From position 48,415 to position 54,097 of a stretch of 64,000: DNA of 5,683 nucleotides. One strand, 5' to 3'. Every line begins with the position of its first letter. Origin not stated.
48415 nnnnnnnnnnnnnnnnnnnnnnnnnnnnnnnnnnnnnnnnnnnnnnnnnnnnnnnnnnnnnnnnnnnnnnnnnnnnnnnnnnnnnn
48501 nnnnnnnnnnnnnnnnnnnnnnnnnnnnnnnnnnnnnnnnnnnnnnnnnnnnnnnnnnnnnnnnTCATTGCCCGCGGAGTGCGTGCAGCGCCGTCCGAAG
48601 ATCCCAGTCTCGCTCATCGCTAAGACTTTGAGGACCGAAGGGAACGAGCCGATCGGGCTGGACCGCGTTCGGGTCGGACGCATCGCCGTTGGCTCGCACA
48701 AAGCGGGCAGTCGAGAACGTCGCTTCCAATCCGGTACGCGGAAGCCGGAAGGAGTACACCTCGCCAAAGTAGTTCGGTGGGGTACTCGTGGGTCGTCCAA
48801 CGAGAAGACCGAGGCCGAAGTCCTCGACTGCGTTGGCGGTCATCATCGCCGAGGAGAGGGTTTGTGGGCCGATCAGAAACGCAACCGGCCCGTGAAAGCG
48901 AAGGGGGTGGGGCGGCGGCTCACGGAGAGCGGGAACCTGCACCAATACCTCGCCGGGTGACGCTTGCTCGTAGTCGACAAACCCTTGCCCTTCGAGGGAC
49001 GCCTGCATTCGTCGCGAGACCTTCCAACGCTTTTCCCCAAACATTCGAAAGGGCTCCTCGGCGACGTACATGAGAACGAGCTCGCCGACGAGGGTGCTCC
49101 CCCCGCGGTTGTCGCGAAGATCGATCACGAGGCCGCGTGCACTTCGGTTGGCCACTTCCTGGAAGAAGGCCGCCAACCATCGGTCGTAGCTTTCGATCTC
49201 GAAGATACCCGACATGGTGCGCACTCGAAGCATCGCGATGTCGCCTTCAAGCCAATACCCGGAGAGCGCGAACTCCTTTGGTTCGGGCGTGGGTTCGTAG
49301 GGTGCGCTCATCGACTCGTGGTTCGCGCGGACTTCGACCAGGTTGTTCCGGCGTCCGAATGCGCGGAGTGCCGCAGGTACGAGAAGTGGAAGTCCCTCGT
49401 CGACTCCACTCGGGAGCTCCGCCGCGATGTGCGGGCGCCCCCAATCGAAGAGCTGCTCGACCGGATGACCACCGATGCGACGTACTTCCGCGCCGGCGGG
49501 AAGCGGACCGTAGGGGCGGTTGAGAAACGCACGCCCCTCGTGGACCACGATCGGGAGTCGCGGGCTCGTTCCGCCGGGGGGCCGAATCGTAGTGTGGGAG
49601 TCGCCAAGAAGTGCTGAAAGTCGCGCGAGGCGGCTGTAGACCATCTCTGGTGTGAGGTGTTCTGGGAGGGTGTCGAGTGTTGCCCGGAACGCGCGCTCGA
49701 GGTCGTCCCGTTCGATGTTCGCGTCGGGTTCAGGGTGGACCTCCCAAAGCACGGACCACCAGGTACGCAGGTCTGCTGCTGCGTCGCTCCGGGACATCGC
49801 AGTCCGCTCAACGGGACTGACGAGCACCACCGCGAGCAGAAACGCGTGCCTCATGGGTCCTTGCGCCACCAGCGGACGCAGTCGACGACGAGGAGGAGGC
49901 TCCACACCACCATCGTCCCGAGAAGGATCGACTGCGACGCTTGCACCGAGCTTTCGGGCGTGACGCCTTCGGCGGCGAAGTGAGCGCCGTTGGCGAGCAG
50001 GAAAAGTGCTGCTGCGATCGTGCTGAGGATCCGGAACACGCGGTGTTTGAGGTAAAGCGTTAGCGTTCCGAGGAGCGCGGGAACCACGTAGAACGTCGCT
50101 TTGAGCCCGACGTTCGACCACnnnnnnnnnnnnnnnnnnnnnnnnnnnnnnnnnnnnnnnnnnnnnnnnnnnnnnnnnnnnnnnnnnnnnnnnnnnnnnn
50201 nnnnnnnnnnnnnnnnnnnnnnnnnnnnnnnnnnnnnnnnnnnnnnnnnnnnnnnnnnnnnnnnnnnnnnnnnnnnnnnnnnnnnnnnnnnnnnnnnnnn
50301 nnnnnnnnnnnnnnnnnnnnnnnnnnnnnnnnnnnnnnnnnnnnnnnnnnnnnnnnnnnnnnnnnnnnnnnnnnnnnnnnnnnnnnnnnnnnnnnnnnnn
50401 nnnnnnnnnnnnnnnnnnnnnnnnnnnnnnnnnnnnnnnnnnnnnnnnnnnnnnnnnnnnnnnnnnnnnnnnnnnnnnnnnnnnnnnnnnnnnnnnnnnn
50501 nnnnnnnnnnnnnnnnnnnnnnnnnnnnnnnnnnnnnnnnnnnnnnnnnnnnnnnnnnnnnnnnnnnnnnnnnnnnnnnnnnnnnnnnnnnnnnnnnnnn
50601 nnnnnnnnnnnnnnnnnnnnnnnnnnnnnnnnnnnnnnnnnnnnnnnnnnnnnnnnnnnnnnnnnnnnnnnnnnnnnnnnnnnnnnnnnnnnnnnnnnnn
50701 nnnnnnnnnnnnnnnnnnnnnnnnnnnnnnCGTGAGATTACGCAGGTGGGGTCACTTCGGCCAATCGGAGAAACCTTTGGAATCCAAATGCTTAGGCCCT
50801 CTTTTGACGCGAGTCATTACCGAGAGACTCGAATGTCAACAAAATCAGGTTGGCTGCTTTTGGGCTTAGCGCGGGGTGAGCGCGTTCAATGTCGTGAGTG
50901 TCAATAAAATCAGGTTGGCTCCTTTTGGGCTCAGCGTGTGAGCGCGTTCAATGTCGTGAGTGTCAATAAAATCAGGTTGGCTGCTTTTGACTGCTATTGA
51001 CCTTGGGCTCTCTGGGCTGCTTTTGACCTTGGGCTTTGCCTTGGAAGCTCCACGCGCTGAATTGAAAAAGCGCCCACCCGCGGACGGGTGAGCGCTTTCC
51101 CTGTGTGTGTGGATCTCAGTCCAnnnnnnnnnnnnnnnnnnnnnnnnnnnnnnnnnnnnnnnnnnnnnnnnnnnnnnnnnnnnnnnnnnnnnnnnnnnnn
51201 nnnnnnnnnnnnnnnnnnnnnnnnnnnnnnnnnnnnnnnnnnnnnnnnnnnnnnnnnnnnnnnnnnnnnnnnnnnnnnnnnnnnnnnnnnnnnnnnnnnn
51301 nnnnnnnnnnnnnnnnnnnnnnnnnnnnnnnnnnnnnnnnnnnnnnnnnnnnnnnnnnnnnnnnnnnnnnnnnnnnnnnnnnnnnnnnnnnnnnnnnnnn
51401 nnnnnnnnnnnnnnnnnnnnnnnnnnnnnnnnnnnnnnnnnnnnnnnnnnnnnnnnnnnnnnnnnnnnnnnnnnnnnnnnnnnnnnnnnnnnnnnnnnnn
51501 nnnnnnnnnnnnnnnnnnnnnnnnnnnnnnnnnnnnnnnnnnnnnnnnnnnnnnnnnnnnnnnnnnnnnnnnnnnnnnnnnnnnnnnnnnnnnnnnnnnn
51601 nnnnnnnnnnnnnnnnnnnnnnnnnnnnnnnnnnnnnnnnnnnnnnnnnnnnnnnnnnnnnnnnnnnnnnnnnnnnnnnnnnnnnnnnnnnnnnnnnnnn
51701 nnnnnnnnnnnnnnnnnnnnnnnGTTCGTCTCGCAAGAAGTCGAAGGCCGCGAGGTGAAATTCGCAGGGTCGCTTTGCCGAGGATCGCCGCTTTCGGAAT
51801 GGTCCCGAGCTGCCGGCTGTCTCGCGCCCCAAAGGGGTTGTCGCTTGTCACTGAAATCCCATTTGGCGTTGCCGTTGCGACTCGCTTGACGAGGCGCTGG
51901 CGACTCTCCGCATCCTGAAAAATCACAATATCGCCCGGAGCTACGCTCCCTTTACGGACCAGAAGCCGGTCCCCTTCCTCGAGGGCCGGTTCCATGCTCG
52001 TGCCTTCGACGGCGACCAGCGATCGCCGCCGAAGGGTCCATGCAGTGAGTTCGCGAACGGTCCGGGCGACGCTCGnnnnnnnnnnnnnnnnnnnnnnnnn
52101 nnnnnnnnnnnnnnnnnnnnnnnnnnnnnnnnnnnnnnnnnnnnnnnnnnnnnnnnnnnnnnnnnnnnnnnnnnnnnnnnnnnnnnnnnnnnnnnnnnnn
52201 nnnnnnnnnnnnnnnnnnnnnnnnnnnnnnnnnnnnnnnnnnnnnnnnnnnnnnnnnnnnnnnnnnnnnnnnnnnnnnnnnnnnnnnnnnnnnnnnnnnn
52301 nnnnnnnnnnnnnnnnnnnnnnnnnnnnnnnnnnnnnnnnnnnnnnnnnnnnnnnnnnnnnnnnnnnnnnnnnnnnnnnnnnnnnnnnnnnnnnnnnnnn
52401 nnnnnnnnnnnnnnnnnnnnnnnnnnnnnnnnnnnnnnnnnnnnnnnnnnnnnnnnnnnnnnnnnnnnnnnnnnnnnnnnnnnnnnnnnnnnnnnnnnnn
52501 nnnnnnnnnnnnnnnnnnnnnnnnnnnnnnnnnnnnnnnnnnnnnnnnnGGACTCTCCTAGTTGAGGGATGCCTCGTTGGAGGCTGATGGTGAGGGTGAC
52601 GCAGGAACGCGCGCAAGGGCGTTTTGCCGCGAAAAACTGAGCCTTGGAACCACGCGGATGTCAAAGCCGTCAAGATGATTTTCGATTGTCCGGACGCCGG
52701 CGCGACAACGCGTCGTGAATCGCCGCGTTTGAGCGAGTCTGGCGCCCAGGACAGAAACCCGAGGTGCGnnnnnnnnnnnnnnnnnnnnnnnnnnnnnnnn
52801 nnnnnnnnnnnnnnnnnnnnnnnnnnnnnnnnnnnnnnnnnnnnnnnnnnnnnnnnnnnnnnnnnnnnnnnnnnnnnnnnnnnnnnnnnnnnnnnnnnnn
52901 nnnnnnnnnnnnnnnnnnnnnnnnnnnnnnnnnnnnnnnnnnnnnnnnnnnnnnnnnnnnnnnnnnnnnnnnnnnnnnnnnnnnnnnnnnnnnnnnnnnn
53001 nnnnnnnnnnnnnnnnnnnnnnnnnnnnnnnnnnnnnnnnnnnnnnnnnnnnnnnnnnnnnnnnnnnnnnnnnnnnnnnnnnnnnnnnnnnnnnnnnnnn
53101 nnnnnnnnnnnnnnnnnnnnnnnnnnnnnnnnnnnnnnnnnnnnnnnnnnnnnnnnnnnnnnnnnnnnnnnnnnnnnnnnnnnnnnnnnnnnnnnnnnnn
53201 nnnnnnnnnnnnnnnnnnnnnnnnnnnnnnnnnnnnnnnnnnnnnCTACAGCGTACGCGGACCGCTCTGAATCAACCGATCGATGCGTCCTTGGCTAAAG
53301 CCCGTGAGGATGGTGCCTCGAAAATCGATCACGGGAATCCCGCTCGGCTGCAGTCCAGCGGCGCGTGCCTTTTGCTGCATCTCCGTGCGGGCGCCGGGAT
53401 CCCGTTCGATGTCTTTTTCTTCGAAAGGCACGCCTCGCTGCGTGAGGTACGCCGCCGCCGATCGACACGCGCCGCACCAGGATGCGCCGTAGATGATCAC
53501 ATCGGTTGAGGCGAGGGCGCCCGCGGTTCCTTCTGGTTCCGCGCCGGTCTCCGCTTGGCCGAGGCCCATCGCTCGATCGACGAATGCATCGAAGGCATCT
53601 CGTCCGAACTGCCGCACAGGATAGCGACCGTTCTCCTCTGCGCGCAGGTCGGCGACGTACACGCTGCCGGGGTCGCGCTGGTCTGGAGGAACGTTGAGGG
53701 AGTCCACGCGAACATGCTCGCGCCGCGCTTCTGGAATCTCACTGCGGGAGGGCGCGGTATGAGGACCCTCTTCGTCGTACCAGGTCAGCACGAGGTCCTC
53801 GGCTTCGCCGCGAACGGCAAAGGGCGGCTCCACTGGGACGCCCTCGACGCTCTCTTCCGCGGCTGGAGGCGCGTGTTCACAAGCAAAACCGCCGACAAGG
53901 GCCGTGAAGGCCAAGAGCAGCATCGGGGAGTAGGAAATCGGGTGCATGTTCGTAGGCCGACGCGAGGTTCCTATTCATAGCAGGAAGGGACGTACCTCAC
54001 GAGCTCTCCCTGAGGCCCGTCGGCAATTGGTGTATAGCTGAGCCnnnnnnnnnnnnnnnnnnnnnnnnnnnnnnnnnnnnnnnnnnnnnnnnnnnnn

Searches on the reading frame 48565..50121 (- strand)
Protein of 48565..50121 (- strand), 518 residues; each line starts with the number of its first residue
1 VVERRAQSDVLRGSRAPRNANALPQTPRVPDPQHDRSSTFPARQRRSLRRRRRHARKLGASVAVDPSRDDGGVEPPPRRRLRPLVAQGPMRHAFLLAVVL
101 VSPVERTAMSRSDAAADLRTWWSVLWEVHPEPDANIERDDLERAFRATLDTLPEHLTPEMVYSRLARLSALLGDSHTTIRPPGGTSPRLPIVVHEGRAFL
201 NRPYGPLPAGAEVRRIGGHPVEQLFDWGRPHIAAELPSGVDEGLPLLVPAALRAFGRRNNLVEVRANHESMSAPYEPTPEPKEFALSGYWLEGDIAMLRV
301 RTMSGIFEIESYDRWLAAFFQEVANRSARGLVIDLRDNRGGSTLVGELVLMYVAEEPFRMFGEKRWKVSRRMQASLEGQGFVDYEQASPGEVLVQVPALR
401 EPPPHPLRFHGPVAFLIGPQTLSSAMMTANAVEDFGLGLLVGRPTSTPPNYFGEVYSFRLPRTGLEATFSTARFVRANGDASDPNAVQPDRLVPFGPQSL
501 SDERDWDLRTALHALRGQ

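Call 11: search_protein_families(library=pfam, proteins=[window:48565-50121:-], max_evalue=0.01)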
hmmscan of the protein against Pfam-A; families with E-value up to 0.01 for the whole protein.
window:48565-50121:- (518 aa): 1 family
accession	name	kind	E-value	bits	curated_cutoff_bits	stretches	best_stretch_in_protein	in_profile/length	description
PF03572.23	Peptidase_S41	-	4.4e-16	59.3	24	1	294-491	1-163/165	Peptidase family S41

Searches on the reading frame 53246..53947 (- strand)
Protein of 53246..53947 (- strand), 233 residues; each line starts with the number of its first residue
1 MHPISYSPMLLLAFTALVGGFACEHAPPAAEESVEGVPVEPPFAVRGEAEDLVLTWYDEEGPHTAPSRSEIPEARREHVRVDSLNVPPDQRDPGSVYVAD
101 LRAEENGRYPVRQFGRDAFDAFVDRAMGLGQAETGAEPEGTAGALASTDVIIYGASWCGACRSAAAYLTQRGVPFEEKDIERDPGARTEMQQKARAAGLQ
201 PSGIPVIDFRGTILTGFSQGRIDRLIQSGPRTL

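Call 87: search_protein_families(library=pfam, proteins=[window:53246-53947:-], max_evalue=0.0001)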
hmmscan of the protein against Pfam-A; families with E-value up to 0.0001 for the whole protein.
window:53246-53947:- (233 aa): 1 family
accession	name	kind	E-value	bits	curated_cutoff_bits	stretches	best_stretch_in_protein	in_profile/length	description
PF00462.30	Glutaredoxin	-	3.4e-10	40.4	22.9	1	150-211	1-57/60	Glutaredoxin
